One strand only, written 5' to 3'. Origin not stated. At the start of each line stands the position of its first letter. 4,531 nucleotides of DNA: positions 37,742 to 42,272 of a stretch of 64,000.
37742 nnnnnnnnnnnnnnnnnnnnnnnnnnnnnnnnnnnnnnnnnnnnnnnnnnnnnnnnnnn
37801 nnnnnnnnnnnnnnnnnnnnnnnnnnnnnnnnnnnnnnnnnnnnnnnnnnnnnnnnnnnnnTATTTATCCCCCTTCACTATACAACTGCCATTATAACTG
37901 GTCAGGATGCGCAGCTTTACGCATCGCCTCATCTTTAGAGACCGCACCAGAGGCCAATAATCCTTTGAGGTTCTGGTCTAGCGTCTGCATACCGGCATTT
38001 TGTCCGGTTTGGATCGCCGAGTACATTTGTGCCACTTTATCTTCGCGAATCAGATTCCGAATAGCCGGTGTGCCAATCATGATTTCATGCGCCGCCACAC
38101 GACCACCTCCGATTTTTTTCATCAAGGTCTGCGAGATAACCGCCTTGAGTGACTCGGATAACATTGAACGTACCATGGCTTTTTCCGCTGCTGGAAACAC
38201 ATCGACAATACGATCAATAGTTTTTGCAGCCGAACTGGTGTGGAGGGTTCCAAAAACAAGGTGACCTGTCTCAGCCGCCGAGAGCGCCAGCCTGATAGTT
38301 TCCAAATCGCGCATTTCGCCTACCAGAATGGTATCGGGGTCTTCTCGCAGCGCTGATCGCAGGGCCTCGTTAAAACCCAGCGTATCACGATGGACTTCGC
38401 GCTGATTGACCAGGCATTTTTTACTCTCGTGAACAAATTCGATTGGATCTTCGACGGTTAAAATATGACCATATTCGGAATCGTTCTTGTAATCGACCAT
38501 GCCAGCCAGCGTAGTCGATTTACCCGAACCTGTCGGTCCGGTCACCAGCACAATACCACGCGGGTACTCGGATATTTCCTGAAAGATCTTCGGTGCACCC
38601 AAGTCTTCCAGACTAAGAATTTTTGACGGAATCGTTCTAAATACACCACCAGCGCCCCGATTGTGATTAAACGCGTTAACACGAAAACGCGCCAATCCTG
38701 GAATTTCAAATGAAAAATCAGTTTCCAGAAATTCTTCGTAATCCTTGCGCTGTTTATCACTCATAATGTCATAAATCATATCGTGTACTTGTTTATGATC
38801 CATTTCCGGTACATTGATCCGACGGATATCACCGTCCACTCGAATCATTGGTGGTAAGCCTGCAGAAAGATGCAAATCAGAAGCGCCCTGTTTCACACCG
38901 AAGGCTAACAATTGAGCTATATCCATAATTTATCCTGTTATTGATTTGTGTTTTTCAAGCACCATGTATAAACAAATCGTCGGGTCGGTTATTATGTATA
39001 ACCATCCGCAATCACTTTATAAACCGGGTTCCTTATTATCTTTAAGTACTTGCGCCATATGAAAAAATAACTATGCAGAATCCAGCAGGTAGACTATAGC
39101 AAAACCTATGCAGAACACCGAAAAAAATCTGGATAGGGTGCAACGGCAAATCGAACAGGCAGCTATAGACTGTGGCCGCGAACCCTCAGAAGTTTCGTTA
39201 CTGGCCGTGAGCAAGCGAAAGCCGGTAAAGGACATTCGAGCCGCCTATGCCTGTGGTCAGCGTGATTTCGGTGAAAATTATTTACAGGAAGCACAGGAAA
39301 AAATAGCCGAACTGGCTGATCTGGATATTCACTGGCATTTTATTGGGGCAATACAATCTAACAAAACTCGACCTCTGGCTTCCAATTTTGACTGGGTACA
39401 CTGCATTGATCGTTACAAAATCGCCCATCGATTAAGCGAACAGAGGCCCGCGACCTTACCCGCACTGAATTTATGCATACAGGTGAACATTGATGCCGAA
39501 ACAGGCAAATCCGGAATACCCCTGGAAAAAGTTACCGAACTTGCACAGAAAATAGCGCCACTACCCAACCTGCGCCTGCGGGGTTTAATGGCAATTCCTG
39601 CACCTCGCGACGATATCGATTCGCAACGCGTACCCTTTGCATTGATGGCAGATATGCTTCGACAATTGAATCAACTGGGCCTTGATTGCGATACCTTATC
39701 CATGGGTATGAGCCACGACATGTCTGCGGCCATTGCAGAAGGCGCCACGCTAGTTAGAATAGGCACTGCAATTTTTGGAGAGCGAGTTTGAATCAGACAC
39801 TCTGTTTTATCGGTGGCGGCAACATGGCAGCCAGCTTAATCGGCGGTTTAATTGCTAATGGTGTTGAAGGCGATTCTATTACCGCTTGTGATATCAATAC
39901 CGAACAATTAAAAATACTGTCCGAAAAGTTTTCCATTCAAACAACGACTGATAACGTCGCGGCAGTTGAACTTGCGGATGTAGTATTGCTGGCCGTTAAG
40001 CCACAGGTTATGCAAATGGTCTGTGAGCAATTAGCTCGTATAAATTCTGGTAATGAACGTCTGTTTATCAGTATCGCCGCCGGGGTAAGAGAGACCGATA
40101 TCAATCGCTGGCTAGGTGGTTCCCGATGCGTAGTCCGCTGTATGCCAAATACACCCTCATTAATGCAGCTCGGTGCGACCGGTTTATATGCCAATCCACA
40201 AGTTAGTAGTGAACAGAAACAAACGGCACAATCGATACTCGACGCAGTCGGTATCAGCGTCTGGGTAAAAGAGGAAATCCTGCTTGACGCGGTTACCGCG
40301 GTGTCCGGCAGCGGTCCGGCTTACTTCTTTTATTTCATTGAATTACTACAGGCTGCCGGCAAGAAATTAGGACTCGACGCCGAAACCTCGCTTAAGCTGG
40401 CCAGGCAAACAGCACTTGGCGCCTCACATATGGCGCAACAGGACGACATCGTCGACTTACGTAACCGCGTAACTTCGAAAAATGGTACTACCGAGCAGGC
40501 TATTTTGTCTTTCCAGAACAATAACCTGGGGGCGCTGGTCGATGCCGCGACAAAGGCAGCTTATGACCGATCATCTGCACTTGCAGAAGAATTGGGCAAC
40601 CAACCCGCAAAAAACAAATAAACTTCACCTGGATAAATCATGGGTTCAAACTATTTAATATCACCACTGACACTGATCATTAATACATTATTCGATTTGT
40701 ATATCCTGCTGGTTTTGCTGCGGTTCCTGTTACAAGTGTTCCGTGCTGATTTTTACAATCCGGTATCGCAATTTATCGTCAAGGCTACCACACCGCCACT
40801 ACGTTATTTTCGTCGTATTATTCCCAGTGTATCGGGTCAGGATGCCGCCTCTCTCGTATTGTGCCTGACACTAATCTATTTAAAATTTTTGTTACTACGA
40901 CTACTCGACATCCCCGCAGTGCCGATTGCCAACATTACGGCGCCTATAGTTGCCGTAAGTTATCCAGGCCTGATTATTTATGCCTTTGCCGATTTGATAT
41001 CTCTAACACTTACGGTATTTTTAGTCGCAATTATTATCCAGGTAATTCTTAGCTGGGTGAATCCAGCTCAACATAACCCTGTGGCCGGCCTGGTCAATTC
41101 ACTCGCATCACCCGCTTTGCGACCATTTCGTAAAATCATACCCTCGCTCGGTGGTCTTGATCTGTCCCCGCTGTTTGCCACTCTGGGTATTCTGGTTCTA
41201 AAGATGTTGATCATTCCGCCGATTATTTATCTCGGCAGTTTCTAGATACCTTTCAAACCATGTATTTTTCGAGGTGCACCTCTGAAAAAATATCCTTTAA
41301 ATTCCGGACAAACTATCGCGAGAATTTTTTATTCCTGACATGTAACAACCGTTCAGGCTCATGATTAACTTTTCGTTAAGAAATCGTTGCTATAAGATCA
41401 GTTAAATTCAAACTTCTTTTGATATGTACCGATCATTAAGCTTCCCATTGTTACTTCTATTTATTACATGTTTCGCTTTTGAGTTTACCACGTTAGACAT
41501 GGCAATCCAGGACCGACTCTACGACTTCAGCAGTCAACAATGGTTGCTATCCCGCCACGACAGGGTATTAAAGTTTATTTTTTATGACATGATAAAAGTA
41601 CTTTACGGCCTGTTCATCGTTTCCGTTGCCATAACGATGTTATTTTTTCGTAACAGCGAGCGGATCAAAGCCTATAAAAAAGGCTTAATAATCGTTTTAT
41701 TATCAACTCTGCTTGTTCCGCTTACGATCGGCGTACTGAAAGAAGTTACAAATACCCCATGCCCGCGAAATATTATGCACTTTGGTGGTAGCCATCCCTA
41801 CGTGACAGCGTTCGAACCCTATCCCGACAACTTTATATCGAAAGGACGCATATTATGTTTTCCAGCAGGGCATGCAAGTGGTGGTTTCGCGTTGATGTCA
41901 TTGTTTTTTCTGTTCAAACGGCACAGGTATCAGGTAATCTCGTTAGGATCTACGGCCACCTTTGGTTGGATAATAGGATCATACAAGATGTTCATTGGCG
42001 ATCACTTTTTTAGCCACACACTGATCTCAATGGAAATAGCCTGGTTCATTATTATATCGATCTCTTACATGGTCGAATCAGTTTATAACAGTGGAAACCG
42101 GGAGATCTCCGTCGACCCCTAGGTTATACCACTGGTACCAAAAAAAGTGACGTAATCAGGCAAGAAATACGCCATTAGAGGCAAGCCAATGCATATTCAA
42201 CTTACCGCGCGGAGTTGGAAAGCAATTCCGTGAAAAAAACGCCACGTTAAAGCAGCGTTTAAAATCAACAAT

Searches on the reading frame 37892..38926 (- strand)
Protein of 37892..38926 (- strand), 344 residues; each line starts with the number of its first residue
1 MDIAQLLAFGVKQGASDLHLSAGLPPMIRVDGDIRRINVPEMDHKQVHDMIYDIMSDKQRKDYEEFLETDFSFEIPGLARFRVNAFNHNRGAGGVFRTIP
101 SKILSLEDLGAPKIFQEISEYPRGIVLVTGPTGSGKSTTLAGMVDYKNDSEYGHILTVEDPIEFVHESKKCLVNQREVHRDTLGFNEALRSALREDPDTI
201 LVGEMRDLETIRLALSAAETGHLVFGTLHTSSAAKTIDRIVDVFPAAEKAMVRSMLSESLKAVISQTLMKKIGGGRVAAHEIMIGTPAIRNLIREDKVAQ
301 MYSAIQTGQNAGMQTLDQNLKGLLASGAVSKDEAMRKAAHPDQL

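Call 32: search_protein_families(library=pfam, proteins=[window:37892-38926:-])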
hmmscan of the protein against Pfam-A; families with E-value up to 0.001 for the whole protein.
window:37892-38926:- (344 aa): 2 families
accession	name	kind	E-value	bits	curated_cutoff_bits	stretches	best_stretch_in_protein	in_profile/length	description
PF00437.27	T2SSE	-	1.3e-50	172.5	24.9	1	11-272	20-281/370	Type II/IV secretion system protein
PF13555.12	AAA_29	-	0.00053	20.1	27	0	121-140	20-39/61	P-loop containing region of AAA domain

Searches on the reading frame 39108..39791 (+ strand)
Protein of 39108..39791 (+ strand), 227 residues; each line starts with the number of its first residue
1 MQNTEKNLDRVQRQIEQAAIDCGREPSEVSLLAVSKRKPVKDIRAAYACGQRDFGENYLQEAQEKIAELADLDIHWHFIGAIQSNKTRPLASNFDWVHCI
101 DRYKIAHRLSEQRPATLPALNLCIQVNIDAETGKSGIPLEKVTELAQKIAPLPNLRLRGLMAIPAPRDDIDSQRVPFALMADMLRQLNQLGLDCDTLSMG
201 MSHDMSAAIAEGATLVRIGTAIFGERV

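Call 32: search_protein_families(library=pfam, proteins=[window:39108-39791:+])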
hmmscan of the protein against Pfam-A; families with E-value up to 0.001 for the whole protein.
window:39108-39791:+ (227 aa): 1 family
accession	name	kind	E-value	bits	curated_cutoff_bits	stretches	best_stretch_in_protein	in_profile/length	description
PF01168.26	Ala_racemase_N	-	3.7e-23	82.8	24.1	1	7-226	2-219/220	Alanine racemase, N-terminal domain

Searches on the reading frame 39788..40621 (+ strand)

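Call 32: search_protein_families(library=pfam, proteins=[window:39788-40621:+])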
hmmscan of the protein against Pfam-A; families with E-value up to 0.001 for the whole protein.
window:39788-40621:+ (277 aa): 3 families
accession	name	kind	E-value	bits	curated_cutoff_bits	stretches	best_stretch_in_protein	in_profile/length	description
PF14748.11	P5CR_dimer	-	1.5e-30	106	25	1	164-264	2-104/105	Pyrroline-5-carboxylate reductase dimerisation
PF03807.23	F420_oxidored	-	1.1e-19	71.3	21.6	1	5-99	2-94/94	NADP oxidoreductase coenzyme F420-dependent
PF01210.29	NAD_Gly3P_dh_N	-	0.00023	21.6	23.1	1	31-103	38-109/158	NAD-dependent glycerol-3-phosphate dehydrogenase N-terminus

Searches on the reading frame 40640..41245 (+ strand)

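Call 32: search_protein_families(library=pfam, proteins=[window:40640-41245:+])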
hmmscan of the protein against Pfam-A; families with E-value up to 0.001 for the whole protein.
window:40640-41245:+ (201 aa): 1 family
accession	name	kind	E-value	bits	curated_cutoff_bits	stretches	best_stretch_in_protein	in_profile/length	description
PF02325.22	YGGT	-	6.1e-33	113.5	27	2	122-191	2-70/70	YGGT family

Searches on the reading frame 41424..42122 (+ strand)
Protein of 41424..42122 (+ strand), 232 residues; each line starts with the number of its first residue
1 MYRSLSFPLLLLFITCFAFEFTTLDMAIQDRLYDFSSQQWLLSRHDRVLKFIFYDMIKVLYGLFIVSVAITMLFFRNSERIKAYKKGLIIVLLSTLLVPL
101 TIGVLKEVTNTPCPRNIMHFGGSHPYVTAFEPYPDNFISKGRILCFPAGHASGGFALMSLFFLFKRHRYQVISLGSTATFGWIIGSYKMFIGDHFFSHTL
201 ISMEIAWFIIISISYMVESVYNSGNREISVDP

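Call 9: search_protein_families(library=ncbifam, proteins=[window:41424-42122:+])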
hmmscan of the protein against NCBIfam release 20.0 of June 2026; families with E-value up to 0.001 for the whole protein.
window:41424-42122:+ (232 aa): 4 families
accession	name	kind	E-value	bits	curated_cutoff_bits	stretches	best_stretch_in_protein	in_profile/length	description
NF028538.0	PAP2_lipid_A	equivalog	3.4e-45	154.4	275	1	9-215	14-229/234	PAP2 family lipid A phosphatase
NF028536.0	PAP2_near_MCR1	equivalog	6.6e-23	81.6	475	1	7-215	15-231/237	PAP2 family protein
NF045633.1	LipidAPhtaseLpxF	equivalog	5e-08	33.1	400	1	13-215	15-213/217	lipid A 4'-phosphatase LpxF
NF007975.0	PRK10699.1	equivalog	0.00028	20.4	261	0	144-220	157-233/254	phosphatidylglycerophosphatase B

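Call 10: search_protein_families(library=pfam, proteins=[window:41424-42122:+])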
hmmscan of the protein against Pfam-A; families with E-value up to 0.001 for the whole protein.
window:41424-42122:+ (232 aa): 1 family
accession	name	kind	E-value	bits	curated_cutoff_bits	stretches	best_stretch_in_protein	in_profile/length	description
PF01569.27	PAP2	-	7.5e-17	61.7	27.2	1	88-217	2-125/130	PAP2 superfamily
